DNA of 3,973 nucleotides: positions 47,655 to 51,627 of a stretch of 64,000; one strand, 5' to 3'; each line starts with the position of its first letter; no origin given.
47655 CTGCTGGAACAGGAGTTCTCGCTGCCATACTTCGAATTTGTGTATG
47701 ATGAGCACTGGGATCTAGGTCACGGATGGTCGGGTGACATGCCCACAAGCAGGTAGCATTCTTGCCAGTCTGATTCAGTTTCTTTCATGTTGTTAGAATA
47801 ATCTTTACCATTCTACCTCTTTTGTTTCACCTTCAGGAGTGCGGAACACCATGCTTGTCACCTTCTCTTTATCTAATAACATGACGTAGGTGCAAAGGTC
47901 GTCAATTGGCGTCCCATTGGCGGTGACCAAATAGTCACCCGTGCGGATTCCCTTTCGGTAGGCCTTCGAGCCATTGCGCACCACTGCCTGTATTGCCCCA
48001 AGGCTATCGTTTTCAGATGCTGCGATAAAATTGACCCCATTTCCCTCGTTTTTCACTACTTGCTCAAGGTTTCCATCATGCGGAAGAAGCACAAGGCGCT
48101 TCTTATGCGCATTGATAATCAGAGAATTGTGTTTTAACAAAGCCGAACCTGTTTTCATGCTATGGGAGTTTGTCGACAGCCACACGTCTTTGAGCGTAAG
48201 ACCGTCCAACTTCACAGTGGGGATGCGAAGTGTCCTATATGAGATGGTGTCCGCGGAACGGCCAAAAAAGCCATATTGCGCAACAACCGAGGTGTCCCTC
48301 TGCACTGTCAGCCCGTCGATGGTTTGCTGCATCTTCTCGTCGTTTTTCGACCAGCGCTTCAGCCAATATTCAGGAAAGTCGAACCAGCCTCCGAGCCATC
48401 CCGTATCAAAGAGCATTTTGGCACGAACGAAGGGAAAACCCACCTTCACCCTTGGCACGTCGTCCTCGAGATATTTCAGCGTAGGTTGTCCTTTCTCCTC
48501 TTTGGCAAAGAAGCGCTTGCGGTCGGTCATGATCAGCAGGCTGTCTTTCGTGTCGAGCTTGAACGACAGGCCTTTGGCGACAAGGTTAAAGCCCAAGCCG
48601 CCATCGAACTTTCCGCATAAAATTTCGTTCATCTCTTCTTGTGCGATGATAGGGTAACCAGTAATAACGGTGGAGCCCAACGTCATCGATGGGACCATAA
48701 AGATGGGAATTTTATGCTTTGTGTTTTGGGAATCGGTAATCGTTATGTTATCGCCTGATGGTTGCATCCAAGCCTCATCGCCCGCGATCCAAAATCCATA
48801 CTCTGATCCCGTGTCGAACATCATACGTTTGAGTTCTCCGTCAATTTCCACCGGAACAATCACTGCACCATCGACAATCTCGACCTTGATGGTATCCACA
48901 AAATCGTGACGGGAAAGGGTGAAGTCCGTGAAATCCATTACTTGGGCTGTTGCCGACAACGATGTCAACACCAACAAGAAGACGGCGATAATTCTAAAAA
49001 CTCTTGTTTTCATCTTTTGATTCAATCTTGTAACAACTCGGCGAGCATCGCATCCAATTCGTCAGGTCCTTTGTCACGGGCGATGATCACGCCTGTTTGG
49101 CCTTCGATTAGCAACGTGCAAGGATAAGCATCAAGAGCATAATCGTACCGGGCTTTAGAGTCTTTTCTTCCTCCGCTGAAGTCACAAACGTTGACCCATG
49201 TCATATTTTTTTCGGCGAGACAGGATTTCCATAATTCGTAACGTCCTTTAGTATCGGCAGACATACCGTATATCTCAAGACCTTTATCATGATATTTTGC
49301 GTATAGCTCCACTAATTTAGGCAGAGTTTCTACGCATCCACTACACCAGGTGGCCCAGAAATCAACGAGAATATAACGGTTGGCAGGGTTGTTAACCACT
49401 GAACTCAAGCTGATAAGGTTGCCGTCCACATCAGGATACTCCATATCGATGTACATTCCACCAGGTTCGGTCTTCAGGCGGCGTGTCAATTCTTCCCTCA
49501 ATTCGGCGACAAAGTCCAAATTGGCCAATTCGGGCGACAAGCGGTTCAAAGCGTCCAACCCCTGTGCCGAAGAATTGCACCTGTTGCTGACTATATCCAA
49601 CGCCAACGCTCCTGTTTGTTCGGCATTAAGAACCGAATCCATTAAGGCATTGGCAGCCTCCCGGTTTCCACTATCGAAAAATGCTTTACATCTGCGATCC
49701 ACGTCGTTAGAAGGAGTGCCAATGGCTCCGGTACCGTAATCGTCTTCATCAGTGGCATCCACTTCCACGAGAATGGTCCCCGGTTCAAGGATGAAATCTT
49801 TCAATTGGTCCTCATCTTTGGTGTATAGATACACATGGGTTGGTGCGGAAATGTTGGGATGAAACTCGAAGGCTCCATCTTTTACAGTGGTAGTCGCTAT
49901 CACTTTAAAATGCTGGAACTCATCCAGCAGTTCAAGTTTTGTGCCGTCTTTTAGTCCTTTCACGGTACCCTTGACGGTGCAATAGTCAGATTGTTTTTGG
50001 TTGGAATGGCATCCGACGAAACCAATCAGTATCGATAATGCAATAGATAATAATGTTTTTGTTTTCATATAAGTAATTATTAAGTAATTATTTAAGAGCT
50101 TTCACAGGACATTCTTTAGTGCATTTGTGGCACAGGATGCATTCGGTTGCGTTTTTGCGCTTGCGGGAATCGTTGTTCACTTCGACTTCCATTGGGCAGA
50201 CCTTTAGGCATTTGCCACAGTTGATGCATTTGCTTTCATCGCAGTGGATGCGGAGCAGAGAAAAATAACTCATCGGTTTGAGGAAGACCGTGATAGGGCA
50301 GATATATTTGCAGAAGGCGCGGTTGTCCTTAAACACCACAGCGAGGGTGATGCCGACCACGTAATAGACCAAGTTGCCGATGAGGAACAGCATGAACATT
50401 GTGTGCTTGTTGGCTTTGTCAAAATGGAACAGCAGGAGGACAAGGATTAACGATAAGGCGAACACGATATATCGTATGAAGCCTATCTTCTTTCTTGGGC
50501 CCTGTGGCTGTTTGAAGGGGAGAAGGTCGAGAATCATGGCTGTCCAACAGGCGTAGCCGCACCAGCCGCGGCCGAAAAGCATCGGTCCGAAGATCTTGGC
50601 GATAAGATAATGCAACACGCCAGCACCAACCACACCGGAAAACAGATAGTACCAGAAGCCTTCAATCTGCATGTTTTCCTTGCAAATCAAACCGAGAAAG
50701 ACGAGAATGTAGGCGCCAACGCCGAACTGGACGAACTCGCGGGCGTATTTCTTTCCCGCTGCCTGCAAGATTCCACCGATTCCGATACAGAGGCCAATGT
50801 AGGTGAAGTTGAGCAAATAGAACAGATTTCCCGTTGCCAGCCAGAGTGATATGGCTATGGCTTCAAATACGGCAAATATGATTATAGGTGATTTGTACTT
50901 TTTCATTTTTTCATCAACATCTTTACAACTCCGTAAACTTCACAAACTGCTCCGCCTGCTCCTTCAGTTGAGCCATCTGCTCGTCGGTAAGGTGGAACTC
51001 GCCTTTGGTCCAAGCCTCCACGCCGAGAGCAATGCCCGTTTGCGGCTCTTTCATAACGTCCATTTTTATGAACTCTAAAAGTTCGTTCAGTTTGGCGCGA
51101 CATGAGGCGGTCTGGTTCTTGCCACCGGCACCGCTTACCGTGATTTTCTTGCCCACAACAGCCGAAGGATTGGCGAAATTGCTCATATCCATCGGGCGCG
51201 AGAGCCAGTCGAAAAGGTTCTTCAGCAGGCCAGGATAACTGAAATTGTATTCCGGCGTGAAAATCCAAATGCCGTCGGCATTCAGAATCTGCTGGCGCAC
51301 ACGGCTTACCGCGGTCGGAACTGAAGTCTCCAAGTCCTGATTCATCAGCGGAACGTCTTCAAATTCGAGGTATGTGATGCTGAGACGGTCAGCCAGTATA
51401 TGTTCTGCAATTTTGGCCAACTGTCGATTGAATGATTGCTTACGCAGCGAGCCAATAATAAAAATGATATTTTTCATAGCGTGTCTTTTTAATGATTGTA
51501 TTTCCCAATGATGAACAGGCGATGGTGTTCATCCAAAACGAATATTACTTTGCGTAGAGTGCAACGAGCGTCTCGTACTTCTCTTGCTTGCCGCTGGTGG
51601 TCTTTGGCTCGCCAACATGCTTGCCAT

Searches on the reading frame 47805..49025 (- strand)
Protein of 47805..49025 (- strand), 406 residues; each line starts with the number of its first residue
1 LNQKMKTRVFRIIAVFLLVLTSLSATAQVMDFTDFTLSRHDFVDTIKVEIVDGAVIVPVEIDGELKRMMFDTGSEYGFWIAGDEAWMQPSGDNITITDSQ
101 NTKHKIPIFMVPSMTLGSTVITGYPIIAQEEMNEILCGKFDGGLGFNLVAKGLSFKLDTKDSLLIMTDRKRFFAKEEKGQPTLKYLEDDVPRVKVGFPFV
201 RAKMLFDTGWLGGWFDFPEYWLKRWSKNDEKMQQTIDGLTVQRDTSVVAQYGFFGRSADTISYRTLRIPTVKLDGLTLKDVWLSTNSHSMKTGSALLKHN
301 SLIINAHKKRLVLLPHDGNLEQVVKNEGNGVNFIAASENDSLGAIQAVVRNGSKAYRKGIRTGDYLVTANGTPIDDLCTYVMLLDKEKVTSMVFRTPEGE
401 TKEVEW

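Call 46: search_protein_families(library=pfam, proteins=[window:47805-49025:-], max_evalue=0.01)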
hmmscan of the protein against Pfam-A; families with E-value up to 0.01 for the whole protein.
window:47805-49025:- (406 aa): 3 families
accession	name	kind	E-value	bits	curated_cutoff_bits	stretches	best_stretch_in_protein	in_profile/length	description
PF17820.7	PDZ_6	-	2.9e-06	27.4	27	1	348-394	4-52/54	PDZ domain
PF13650.11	Asp_protease_2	-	0.00087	20.4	24.3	0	57-145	1-87/90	Aspartyl protease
PF13180.12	PDZ_2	-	0.0091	16.7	27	0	338-388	12-58/80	PDZ domain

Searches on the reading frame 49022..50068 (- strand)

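Call 46: search_protein_families(library=pfam, proteins=[window:49022-50068:-], max_evalue=0.01)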
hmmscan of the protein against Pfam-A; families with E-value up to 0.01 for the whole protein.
window:49022-50068:- (348 aa): 5 families
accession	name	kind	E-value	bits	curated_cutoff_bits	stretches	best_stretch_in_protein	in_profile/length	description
PF14289.11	DUF4369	-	1.4e-12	48.4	25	1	31-122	2-89/91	Domain of unknown function (DUF4369)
PF00578.27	AhpC-TSA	-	6.8e-11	42.6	26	1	205-281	4-77/124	AhpC/TSA family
PF13905.12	Thioredoxin_8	-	9.8e-10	39.1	27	1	230-322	1-89/94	Thioredoxin-like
PF08534.16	Redoxin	-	2.1e-07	31.2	26.6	1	213-337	13-137/148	Redoxin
PF00085.26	Thioredoxin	-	1.7e-06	28.4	23.5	1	224-273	13-60/103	Thioredoxin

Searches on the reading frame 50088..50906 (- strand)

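Call 46: search_protein_families(library=pfam, proteins=[window:50088-50906:-], max_evalue=0.01)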
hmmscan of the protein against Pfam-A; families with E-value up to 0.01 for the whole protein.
window:50088-50906:- (272 aa): 12 families
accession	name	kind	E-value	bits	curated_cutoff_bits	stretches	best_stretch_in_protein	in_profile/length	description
PF00037.32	Fer4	-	6e-08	32.6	21.1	2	223-240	4-21/24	4Fe-4S binding domain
PF13237.11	Fer4_10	-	6.6e-08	32.8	25.5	1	222-267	4-53/53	4Fe-4S dicluster domain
PF13187.11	Fer4_9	-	1.2e-07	32.1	27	1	226-270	1-51/52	4Fe-4S dicluster domain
PF12838.12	Fer4_7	-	1.5e-07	32.2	27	2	226-270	1-52/52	4Fe-4S dicluster domain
PF12801.12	Fer4_5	-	1.3e-06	28.6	22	2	183-214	8-39/48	4Fe-4S binding domain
PF14697.11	Fer4_21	-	1.8e-06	28.4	35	1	222-270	3-56/59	4Fe-4S dicluster domain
PF12837.12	Fer4_6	-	5.7e-06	26.5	25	1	223-240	5-22/24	4Fe-4S binding domain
PF12797.12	Fer4_2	-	2.8e-05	24.2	24.5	1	223-238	6-21/22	4Fe-4S binding domain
PF12800.12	Fer4_4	-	6.1e-05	23.5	24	1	225-239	2-16/17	4Fe-4S binding domain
PF13484.11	Fer4_16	-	0.0004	21.5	30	0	226-256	1-29/66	4Fe-4S double cluster binding domain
PF13183.11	Fer4_8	-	0.0009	20.2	27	0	225-269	3-67/68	4Fe-4S dicluster domain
PF25160.1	LdpA_Fe-S-bd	-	0.0087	16.3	27.6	1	199-240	9-41/49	LdpA Fe-S cluster-binding domain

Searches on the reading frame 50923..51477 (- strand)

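Call 46: search_protein_families(library=pfam, proteins=[window:50923-51477:-], max_evalue=0.01)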
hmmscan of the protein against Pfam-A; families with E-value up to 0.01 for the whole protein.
window:50923-51477:- (184 aa): 2 families
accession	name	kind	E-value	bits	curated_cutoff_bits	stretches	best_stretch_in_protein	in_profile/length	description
PF03358.20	FMN_red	-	2.8e-29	102.1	24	1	3-149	2-147/152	NADPH-dependent FMN reductase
PF02525.22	Flavodoxin_2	-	3.9e-12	46.7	27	1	2-132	1-153/198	Flavodoxin-like fold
